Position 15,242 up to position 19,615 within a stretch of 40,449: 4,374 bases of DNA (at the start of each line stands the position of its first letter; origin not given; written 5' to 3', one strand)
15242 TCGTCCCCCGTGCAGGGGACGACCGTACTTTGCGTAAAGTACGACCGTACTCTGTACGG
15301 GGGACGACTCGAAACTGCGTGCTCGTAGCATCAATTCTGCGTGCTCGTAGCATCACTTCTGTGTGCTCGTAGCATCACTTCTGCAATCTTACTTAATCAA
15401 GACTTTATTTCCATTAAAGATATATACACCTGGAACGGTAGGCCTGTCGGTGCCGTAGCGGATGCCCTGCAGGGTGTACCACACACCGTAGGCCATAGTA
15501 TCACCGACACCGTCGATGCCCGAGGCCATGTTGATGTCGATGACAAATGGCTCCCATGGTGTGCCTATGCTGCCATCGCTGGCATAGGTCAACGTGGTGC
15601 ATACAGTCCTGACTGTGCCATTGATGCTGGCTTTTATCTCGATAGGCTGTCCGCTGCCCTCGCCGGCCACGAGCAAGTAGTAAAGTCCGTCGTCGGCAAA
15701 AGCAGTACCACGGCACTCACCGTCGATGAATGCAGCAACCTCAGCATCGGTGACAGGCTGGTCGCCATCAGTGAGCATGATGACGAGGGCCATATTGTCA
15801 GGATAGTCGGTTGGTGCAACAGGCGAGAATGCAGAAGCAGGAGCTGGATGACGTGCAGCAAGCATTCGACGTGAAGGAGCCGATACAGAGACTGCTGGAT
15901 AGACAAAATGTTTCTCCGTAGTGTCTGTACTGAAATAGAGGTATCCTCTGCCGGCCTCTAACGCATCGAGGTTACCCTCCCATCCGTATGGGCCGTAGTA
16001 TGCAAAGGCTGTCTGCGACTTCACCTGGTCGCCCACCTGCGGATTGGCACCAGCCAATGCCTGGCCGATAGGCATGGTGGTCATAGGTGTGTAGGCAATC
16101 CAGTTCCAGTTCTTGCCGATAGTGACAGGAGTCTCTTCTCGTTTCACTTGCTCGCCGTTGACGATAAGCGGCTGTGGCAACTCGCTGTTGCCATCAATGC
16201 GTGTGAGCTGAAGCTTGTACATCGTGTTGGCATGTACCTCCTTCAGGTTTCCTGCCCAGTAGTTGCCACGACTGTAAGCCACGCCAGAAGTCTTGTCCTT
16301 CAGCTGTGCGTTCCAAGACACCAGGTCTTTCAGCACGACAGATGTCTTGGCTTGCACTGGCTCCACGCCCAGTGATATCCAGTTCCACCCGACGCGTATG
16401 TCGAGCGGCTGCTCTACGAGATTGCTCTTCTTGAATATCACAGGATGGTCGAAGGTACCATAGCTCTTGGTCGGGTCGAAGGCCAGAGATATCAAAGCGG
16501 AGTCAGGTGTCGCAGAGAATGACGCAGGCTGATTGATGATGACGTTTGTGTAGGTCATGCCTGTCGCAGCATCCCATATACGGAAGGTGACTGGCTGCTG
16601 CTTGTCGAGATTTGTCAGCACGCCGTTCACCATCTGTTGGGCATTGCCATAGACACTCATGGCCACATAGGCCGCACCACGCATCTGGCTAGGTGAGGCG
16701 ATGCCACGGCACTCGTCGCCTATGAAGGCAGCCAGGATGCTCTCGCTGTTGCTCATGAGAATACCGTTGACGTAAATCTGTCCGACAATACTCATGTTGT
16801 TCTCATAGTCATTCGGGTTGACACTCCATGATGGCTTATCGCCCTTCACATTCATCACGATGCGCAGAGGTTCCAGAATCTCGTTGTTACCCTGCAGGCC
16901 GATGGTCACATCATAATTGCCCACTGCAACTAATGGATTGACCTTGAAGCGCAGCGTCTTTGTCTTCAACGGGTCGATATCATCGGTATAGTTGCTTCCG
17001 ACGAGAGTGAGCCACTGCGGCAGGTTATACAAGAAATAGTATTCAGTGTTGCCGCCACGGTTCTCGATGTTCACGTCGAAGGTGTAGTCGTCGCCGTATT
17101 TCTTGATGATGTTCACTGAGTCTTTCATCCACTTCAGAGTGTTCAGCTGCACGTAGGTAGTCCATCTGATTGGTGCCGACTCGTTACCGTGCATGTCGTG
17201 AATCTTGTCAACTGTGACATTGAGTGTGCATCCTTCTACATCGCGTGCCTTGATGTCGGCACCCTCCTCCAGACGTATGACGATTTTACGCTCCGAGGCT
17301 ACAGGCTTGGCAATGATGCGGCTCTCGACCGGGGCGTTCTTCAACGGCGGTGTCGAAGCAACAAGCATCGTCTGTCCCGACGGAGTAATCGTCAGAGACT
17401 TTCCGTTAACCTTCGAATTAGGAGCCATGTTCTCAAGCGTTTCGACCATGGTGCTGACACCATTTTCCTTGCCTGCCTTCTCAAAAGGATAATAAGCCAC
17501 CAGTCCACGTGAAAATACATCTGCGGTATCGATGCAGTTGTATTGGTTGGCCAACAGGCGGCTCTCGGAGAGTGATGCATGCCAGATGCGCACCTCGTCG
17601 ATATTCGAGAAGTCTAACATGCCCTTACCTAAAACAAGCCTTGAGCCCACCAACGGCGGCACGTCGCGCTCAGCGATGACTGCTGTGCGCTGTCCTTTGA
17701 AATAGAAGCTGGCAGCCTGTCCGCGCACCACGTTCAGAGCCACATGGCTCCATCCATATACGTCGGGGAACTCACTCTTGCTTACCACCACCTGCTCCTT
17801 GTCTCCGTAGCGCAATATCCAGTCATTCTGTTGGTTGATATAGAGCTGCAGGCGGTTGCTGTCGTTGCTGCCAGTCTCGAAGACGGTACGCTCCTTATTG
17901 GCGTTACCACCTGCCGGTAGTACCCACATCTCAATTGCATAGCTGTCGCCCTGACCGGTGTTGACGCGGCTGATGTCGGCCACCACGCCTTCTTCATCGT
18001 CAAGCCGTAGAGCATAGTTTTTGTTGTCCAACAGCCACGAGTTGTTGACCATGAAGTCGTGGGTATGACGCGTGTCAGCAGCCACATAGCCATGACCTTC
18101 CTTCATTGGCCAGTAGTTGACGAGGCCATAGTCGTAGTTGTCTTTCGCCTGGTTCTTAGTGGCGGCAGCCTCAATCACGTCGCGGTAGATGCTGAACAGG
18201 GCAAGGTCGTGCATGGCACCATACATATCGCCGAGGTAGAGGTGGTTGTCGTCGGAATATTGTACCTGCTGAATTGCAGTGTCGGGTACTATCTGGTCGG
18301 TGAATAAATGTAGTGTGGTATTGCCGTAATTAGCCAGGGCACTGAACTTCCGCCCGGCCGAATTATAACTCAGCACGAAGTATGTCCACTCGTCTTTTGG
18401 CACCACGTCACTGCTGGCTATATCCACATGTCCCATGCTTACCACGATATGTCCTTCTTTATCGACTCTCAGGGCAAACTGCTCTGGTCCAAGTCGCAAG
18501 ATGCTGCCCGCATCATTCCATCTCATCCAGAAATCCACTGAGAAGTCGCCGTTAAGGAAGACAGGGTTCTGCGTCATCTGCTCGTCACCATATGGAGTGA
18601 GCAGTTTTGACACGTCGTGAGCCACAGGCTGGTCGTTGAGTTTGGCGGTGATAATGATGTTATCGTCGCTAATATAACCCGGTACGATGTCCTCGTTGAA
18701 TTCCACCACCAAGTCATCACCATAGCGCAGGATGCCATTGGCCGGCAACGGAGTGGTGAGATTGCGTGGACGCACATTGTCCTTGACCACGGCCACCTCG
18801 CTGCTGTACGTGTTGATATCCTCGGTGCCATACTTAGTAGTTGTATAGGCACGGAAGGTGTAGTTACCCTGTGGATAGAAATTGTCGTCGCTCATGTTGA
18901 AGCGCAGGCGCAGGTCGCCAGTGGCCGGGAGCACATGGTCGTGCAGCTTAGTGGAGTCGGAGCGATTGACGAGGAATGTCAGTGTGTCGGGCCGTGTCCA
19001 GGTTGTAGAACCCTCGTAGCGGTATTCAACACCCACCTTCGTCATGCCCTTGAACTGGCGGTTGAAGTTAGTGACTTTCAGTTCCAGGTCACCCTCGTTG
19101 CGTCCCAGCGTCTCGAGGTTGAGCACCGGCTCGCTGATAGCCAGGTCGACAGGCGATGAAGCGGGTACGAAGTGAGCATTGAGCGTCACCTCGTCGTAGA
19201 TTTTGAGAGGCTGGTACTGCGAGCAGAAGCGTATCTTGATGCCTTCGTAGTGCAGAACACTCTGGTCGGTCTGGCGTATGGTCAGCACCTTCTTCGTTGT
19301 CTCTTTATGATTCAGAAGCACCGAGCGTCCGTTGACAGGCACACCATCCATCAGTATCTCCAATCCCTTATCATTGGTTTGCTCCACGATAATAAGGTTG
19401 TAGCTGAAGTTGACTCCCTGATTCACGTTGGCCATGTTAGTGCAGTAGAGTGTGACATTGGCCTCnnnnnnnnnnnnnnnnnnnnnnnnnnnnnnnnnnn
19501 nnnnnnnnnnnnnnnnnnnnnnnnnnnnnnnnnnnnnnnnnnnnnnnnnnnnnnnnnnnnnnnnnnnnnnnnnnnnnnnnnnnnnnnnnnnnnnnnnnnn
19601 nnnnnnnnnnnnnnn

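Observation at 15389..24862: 3157-aa T9SS cargo protein with a lectin-rich architecture and no catalytic motif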

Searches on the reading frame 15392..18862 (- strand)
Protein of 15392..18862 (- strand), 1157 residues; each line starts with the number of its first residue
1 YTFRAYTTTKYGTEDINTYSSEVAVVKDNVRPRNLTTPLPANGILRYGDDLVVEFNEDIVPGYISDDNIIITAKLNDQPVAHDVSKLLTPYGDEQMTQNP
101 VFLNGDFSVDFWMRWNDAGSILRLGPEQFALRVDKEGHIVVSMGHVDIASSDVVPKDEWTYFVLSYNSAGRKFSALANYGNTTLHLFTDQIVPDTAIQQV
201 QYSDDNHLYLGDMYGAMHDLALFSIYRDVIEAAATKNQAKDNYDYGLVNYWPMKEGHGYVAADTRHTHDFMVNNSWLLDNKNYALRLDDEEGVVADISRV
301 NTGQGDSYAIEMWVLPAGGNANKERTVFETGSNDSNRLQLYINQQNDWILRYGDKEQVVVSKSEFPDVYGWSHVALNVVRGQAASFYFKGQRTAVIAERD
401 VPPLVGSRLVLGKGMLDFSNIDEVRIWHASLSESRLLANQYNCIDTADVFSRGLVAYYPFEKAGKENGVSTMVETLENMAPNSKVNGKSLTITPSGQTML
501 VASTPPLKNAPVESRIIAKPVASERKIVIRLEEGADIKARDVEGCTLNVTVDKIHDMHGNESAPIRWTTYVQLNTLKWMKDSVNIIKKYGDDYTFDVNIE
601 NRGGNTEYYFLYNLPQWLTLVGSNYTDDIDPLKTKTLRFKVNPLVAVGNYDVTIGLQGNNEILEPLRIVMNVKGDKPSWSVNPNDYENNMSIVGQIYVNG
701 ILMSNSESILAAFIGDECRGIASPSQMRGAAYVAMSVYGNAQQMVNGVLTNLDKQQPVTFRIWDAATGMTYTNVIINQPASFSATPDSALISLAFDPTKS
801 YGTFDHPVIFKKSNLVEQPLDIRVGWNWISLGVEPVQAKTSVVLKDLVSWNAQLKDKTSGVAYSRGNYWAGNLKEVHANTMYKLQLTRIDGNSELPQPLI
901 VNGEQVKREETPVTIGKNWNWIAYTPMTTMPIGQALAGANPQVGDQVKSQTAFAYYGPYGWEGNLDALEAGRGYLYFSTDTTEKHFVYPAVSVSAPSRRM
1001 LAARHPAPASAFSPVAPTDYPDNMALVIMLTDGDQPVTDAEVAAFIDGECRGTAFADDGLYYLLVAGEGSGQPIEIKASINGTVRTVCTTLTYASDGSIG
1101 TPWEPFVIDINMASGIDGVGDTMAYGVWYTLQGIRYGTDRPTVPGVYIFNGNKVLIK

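Call 45: predict_structure(alignment_id=A3)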
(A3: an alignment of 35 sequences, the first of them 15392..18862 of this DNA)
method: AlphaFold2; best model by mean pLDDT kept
length: 1157 residues; sequences in the alignment: 35
mean_pLDDT: 80.9   pTM: 0.54
mean pLDDT of the five models: 80.9, 79.7, 78.3, 77.9, 77.6
residues with pLDDT >= 90: 260; 70-90: 723; 50-70: 132; < 50: 42
segments of 3 or more residues with pLDDT < 50: 782-788, 991-1008, 1113-1124
pLDDT, mean of each block of 10 residues (from residue 1): 76 77 70 87 83 89 83 77 84 75 80 93 80 93 85 92 87 90 90 63 68 90 89 82 78 87 85 83 85 84 88 82 84 88 91 93 79 93 91 92 87 86 91 86 70 84 80 87 68 84 78 79 87 70 83 85 84 87 78 89 88 80 87 92 69 83 82 72 85 76 70 85 75 86 63 81 73 70 47 81 81 72 88 86 85 88 85 88 87 70 76 88 83 83 90 84 83 91 81 28 37 84 90 79 89 86 88 88 80 87 84 40 60 77 75 68
secondary structure, 60 per line:
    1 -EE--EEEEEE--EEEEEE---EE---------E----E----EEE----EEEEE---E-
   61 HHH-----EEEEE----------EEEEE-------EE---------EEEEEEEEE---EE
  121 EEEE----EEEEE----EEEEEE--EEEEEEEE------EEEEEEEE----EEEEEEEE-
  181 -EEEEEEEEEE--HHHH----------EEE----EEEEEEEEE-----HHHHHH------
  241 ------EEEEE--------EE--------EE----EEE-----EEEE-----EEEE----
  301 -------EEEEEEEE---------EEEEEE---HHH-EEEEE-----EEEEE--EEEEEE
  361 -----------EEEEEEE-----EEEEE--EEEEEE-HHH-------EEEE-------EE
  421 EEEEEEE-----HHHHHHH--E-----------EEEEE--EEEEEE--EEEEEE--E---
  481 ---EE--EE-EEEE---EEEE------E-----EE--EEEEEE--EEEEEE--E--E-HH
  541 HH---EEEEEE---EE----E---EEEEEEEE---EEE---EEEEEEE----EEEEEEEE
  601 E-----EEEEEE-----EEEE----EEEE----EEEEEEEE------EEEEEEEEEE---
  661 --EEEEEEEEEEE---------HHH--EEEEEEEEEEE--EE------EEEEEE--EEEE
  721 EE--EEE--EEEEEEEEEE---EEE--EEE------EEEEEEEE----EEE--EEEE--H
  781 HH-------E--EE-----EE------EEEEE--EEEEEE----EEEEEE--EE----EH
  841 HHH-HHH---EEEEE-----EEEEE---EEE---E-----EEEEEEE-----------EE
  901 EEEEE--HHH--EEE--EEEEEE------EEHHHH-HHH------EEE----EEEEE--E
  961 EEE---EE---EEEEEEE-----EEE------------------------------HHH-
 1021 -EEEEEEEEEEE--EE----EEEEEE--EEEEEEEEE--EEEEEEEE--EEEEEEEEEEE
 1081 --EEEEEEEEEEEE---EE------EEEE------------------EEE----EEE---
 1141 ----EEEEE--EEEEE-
elements in order (helices of 4 or more, strands of 3 or more residues): E6-11 E14-19 E44-46 E51-55 E69-73 E84-88 E107-115 E119-124 E129-133 E138-143 E146-153 E160-167 E172-179 E182-191 H194-197 E208-210 E215-223 H229-234 E247-251 E276-278 E284-287 E293-296 E308-315 E325-330 E338-342 E348-352 E355-360 E372-378 E384-388 E391-396 E408-411 E419-427 H433-439 E454-458 E461-466 E469-474 E491-494 E498-501 E518-523 E526-531 H539-542 E546-551 E565-572 E576-578 E582-588 E593-601 E607-612 E618-621 E626-629 E634-641 E648-657 E663-673 E688-698 E709-714 E717-722 E725-727 E730-739 E743-745 E748-750 E757-764 E769-771 E774-777 E808-812 E815-820 E825-830 H840-843 E851-855 E861-865 E869-871 E881-887 E899-905 E913-915 E918-923 H932-935 E946-948 E953-957 E960-963 E972-978 E984-986 E1022-1032 E1041-1046 E1049-1057 E1060-1067 E1070-1080 E1083-1094 E1106-1109 E1128-1130 E1135-1137 E1145-1149 E1152-1156

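Call 49: fold_search(model_id=the predicted structure, library=pdb)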
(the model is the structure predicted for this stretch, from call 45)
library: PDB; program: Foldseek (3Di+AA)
matches with E <= 10: 1918; with E <= 0.001: 330
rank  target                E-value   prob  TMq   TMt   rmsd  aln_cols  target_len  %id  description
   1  7sqc_O0               8.4e-10  1.00  0.09  0.10  55.4      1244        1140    9  Ciliary C1 central pair apparatus isolated from Chlamydomonas reinhardtii (released 2022-04-13)
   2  9ijj_4J               5.2e-09  1.00  0.09  0.14  45.3       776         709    8  In situ structure of the central apparatus in mouse sperm axoneme. (released 2025-06-04)
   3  9ijj_h                5.5e-09  1.00  0.10  0.08  32.6       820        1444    9  In situ structure of the central apparatus in mouse sperm axoneme. (released 2025-06-04)
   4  5xau_A                1.6e-08  1.00  0.12  0.20  12.8       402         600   11  Crystal structure of integrin binding fragment of laminin-511 (released 2017-09-20)
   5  9ijj_C                1.6e-08  1.00  0.10  0.11  45.7      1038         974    7  In situ structure of the central apparatus in mouse sperm axoneme. (released 2025-06-04)
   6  7som_D                3.1e-08  0.96  0.10  0.08  44.5      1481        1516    8  Ciliary C2 central pair apparatus isolated from Chlamydomonas reinhardtii (released 2022-04-13)
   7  9ijj_4A               4.3e-08  0.95  0.09  0.04  61.9      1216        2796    9  In situ structure of the central apparatus in mouse sperm axoneme. (released 2025-06-04)
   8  9ijj_4K               5.5e-08  1.00  0.11  0.27  19.0       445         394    8  In situ structure of the central apparatus in mouse sperm axoneme. (released 2025-06-04)
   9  7r5k_10               7.6e-08  0.72  0.08  0.06  55.8      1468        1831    8  Human nuclear pore complex (constricted) (released 2022-06-22)
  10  9ijj_4G               8.0e-08  0.92  0.09  0.03  81.6      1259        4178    8  In situ structure of the central apparatus in mouse sperm axoneme. (released 2025-06-04)
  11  9ijj_4I               8.8e-08  0.89  0.09  0.04  81.8      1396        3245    7  In situ structure of the central apparatus in mouse sperm axoneme. (released 2025-06-04)
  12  7cec_C                2.1e-07  1.00  0.11  0.20  24.1       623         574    9  Structure of alpha6beta1 integrin in complex with laminin-511 (released 2021-06-23)
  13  8glv_DA               3.8e-07  0.92  0.10  0.04  33.4      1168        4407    8  96-nm repeat unit of doublet microtubules from Chlamydomonas reinhardtii flagella (released 2023-05-31)
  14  4dqa                  3.9e-07  1.00  0.12  0.37  10.2       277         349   14  Crystal structure of a putative carbohydrate binding protein (BACOVA_03559) from Bacteroides ovatus ATCC 8483 at 1.50 A  (released 2012-03-21)
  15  5ftx                  7.3e-07  0.97  0.08  0.13  38.9       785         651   10  Structure of surface layer protein SbsC, domains 4-9 (released 2017-02-22)
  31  2qsv                  4.3e-06  1.00  0.10  0.42  16.2       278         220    7  Crystal structure of protein of unknown function from Porphyromonas gingivalis W83 (released 2007-09-25)
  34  2e6j_MODEL_1_A        4.8e-06  1.00  0.08  0.79   2.4       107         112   14  Solution structure of the C-terminal PapD-like domain from human HYDIN protein (released 2007-07-03)
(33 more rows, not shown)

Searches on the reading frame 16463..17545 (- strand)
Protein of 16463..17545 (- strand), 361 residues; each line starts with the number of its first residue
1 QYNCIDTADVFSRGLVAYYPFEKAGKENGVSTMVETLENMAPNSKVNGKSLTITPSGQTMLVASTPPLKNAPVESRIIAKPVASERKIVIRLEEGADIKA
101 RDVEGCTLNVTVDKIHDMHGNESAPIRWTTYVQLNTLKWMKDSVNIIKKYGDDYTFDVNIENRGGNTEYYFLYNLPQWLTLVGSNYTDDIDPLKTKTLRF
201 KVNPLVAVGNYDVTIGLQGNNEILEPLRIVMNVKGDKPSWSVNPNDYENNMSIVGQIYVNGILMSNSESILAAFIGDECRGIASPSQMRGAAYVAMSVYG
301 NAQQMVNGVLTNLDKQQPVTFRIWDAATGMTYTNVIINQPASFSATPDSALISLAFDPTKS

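Call 10: search_protein_families(library=pfam, proteins=[window:16463-17545:-], max_evalue=10)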
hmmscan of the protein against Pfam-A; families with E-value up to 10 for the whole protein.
window:16463-17545:- (361 aa): 1 family
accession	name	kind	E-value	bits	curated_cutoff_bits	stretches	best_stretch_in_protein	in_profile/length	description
PF07705.17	CARDB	-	0.0056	17.3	22.7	1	150-225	17-91/101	CARDB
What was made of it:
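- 16826..17542 (-): Beta-sandwich domains, aa ~2441-2679. Weak CARDB hit (call 10).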

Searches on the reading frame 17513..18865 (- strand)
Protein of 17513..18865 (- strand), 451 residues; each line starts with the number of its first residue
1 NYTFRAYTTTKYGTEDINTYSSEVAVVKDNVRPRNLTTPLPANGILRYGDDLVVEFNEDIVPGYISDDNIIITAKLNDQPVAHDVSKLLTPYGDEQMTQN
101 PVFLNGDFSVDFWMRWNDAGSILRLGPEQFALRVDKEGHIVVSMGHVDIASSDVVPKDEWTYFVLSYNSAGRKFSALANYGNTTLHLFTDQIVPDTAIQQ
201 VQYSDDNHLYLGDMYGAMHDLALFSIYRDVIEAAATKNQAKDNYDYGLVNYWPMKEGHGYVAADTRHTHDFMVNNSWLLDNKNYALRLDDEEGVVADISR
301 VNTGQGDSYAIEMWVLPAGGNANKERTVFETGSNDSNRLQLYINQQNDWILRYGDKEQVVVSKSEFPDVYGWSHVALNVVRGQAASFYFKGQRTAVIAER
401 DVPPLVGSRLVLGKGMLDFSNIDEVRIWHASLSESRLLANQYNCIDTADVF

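Call 10: search_protein_families(library=pfam, proteins=[window:17513-18865:-], max_evalue=10)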
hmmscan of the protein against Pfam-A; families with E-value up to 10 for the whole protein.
window:17513-18865:- (451 aa): 1 family
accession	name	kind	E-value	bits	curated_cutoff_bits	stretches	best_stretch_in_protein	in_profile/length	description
PF13385.13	Laminin_G_3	-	1.6e-18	67.8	27.6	2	302-435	13-148/151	Concanavalin A-like lectin/glucanases superfamily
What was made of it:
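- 17543..18127 (-): LamG domain 3, aa ~2246-2440. Laminin_G_3 at aa 2301-2434 (call 10).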

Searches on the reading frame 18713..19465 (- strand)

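Call 10: search_protein_families(library=pfam, proteins=[window:18713-19465:-], max_evalue=10)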
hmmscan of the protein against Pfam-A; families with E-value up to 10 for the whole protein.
window:18713-19465:- (251 aa): 1 family
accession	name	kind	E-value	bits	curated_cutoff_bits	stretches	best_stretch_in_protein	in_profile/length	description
PF07495.19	Y_Y_Y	-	0.022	15.1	26.6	1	198-225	36-63/65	Y_Y_Y domain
